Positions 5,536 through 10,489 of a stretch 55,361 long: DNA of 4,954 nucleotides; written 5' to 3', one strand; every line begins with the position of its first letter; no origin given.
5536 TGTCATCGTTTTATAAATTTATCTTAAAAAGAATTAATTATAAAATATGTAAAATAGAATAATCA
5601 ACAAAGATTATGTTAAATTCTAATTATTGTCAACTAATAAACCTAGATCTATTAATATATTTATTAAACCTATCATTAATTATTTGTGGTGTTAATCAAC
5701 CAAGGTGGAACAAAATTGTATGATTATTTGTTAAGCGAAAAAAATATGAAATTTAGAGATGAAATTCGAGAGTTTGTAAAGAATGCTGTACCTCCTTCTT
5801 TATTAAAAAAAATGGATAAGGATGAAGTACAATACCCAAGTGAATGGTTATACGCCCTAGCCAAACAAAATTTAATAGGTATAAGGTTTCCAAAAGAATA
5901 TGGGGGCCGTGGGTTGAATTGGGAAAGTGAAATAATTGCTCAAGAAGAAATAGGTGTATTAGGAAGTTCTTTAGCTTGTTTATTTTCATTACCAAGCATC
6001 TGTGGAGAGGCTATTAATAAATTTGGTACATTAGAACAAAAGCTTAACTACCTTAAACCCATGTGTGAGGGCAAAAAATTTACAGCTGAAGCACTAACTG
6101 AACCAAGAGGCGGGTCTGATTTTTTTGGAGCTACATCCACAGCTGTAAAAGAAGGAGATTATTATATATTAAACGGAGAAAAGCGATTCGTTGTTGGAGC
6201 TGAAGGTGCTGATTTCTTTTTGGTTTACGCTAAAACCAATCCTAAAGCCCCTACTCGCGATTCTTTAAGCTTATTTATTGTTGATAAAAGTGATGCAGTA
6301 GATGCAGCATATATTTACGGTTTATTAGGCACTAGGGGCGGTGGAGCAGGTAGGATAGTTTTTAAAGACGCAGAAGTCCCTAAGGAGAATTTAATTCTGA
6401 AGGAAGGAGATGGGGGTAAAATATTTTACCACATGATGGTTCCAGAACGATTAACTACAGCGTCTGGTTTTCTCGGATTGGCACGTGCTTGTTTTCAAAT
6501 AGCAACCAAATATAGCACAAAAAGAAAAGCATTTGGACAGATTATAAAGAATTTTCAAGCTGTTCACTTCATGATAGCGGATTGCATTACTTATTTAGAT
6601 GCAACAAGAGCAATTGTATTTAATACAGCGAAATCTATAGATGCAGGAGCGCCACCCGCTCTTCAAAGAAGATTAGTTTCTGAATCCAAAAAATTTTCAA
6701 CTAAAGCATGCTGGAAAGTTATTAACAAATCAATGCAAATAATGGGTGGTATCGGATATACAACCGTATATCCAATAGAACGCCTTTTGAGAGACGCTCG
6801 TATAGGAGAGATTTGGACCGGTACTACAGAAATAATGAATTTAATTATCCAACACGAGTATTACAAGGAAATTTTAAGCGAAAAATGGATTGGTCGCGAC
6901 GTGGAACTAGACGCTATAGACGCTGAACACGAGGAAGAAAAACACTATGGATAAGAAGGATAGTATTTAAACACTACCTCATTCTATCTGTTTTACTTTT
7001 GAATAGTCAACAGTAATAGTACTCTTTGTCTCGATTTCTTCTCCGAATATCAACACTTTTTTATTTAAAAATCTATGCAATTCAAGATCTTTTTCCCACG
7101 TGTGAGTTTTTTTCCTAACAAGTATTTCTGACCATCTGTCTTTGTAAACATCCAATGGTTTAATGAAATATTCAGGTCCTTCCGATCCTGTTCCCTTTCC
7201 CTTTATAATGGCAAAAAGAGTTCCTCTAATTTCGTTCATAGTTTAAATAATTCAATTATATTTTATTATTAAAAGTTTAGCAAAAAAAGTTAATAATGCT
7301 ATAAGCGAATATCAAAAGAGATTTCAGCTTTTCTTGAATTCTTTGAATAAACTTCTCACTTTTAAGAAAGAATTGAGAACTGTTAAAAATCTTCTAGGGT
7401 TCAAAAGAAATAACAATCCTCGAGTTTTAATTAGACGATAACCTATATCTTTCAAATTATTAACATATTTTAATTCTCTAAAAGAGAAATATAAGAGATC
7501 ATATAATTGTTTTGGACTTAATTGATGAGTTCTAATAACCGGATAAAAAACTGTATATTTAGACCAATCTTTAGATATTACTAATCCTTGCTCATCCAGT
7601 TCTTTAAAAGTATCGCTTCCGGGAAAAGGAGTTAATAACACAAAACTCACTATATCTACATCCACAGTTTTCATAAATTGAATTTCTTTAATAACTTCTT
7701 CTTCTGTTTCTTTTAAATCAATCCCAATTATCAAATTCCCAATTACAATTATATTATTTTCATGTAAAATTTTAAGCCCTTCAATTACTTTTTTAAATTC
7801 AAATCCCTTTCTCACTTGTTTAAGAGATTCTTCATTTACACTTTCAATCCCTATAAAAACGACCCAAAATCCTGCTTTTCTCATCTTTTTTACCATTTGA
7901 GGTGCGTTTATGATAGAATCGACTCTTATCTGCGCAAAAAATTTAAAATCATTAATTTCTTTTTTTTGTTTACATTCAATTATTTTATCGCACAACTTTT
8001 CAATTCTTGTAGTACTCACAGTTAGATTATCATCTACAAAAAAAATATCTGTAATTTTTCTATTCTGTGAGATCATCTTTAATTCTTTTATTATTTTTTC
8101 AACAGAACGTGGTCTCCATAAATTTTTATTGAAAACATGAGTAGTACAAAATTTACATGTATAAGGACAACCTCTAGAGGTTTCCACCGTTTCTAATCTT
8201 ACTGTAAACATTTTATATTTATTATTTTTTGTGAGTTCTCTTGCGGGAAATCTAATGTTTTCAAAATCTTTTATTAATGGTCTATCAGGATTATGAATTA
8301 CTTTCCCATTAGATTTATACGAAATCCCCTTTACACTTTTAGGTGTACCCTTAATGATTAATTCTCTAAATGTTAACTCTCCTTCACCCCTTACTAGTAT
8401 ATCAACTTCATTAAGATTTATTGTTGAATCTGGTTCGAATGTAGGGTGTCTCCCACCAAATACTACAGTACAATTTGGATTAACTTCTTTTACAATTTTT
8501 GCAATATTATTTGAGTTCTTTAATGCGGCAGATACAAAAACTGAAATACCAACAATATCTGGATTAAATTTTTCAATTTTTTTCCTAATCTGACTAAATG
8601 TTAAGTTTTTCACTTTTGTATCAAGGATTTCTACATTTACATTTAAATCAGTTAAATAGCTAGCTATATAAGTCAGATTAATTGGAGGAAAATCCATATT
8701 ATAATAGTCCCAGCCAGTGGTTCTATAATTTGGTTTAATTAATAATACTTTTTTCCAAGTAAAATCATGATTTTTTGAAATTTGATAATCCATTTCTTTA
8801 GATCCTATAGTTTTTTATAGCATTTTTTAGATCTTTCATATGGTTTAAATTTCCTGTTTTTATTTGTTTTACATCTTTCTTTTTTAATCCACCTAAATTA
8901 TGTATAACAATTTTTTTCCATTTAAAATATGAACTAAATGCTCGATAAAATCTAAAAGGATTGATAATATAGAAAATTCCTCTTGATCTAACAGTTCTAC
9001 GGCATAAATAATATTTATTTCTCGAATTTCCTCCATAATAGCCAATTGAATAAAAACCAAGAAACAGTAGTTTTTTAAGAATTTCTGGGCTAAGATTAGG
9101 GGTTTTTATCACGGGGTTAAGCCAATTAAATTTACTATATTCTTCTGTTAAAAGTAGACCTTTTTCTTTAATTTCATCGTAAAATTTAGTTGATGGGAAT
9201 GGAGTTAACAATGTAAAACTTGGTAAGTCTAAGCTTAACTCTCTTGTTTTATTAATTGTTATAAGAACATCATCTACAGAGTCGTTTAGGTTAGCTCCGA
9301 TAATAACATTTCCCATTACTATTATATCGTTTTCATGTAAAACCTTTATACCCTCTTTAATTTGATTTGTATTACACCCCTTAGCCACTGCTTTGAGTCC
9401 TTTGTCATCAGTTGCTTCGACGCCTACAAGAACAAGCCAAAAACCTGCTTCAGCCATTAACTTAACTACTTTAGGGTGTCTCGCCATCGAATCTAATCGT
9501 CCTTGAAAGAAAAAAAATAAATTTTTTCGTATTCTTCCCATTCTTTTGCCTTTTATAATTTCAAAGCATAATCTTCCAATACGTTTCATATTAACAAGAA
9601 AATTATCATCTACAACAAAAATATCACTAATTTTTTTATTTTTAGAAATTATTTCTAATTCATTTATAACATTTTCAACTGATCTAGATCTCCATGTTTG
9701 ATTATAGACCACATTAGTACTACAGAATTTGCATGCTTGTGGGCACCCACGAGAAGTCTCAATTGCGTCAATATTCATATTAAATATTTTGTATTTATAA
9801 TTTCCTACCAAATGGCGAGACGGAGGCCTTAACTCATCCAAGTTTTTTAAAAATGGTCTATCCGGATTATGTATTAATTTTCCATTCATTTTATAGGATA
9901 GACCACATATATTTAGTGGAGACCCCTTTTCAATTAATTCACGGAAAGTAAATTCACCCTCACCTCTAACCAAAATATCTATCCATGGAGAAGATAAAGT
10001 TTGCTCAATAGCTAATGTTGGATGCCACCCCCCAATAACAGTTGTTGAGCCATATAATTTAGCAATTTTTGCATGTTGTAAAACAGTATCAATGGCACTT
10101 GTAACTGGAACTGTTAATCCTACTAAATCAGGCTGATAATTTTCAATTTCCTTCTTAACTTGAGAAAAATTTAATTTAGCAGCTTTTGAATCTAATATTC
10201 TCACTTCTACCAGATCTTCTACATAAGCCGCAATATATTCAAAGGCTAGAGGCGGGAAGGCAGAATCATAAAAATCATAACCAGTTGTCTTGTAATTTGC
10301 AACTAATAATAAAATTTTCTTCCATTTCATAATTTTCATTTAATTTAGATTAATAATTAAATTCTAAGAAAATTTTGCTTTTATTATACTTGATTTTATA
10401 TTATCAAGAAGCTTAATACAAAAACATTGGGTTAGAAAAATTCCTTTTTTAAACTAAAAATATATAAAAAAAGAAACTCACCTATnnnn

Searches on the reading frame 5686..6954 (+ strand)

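Call 63: search_protein_families(library=pfam, proteins=[window:5686-6954:+], max_evalue=0.00001)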
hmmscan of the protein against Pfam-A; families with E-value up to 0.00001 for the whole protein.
window:5686-6954:+ (422 aa): 5 families
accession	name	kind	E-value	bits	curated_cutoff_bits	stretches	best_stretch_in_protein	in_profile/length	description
PF00441.29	Acyl-CoA_dh_1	-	5e-35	121.3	22.4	1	242-390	2-147/150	Acyl-CoA dehydrogenase, C-terminal domain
PF02771.21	Acyl-CoA_dh_N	-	6.1e-24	85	22.9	1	18-130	2-113/113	Acyl-CoA dehydrogenase, N-terminal domain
PF08028.16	Acyl-CoA_dh_2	-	3.8e-17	63.3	22.7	1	257-380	2-132/134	Acyl-CoA dehydrogenase, C-terminal domain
PF02770.24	Acyl-CoA_dh_M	-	5.8e-17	62.1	33.3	1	135-228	2-96/97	Acyl-CoA dehydrogenase, middle domain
PF22924.1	ACOX_C_alpha1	-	4e-06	27.2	27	0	248-386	1-162/169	Acyl-CoA oxidase, C-alpha1 domain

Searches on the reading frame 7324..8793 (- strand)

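Call 63: search_protein_families(library=pfam, proteins=[window:7324-8793:-], max_evalue=0.00001)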
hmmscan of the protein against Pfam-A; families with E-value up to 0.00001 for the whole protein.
window:7324-8793:- (489 aa): 2 families
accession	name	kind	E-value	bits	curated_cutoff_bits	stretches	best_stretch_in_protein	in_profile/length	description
PF02310.24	B12-binding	-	1.3e-25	90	32.1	1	33-145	10-120/121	B12 binding domain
PF04055.27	Radical_SAM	-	4.9e-20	72.8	29.5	1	203-372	1-164/166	Radical SAM superfamily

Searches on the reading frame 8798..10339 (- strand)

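Call 63: search_protein_families(library=pfam, proteins=[window:8798-10339:-], max_evalue=0.00001)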
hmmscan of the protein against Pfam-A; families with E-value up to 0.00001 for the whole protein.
window:8798-10339:- (513 aa): 2 families
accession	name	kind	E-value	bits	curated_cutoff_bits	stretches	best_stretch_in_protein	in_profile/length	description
PF04055.27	Radical_SAM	-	5.3e-19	69.4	29.5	1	193-354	1-157/166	Radical SAM superfamily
PF02310.24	B12-binding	-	1.6e-16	60.6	32.1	1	28-135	12-120/121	B12 binding domain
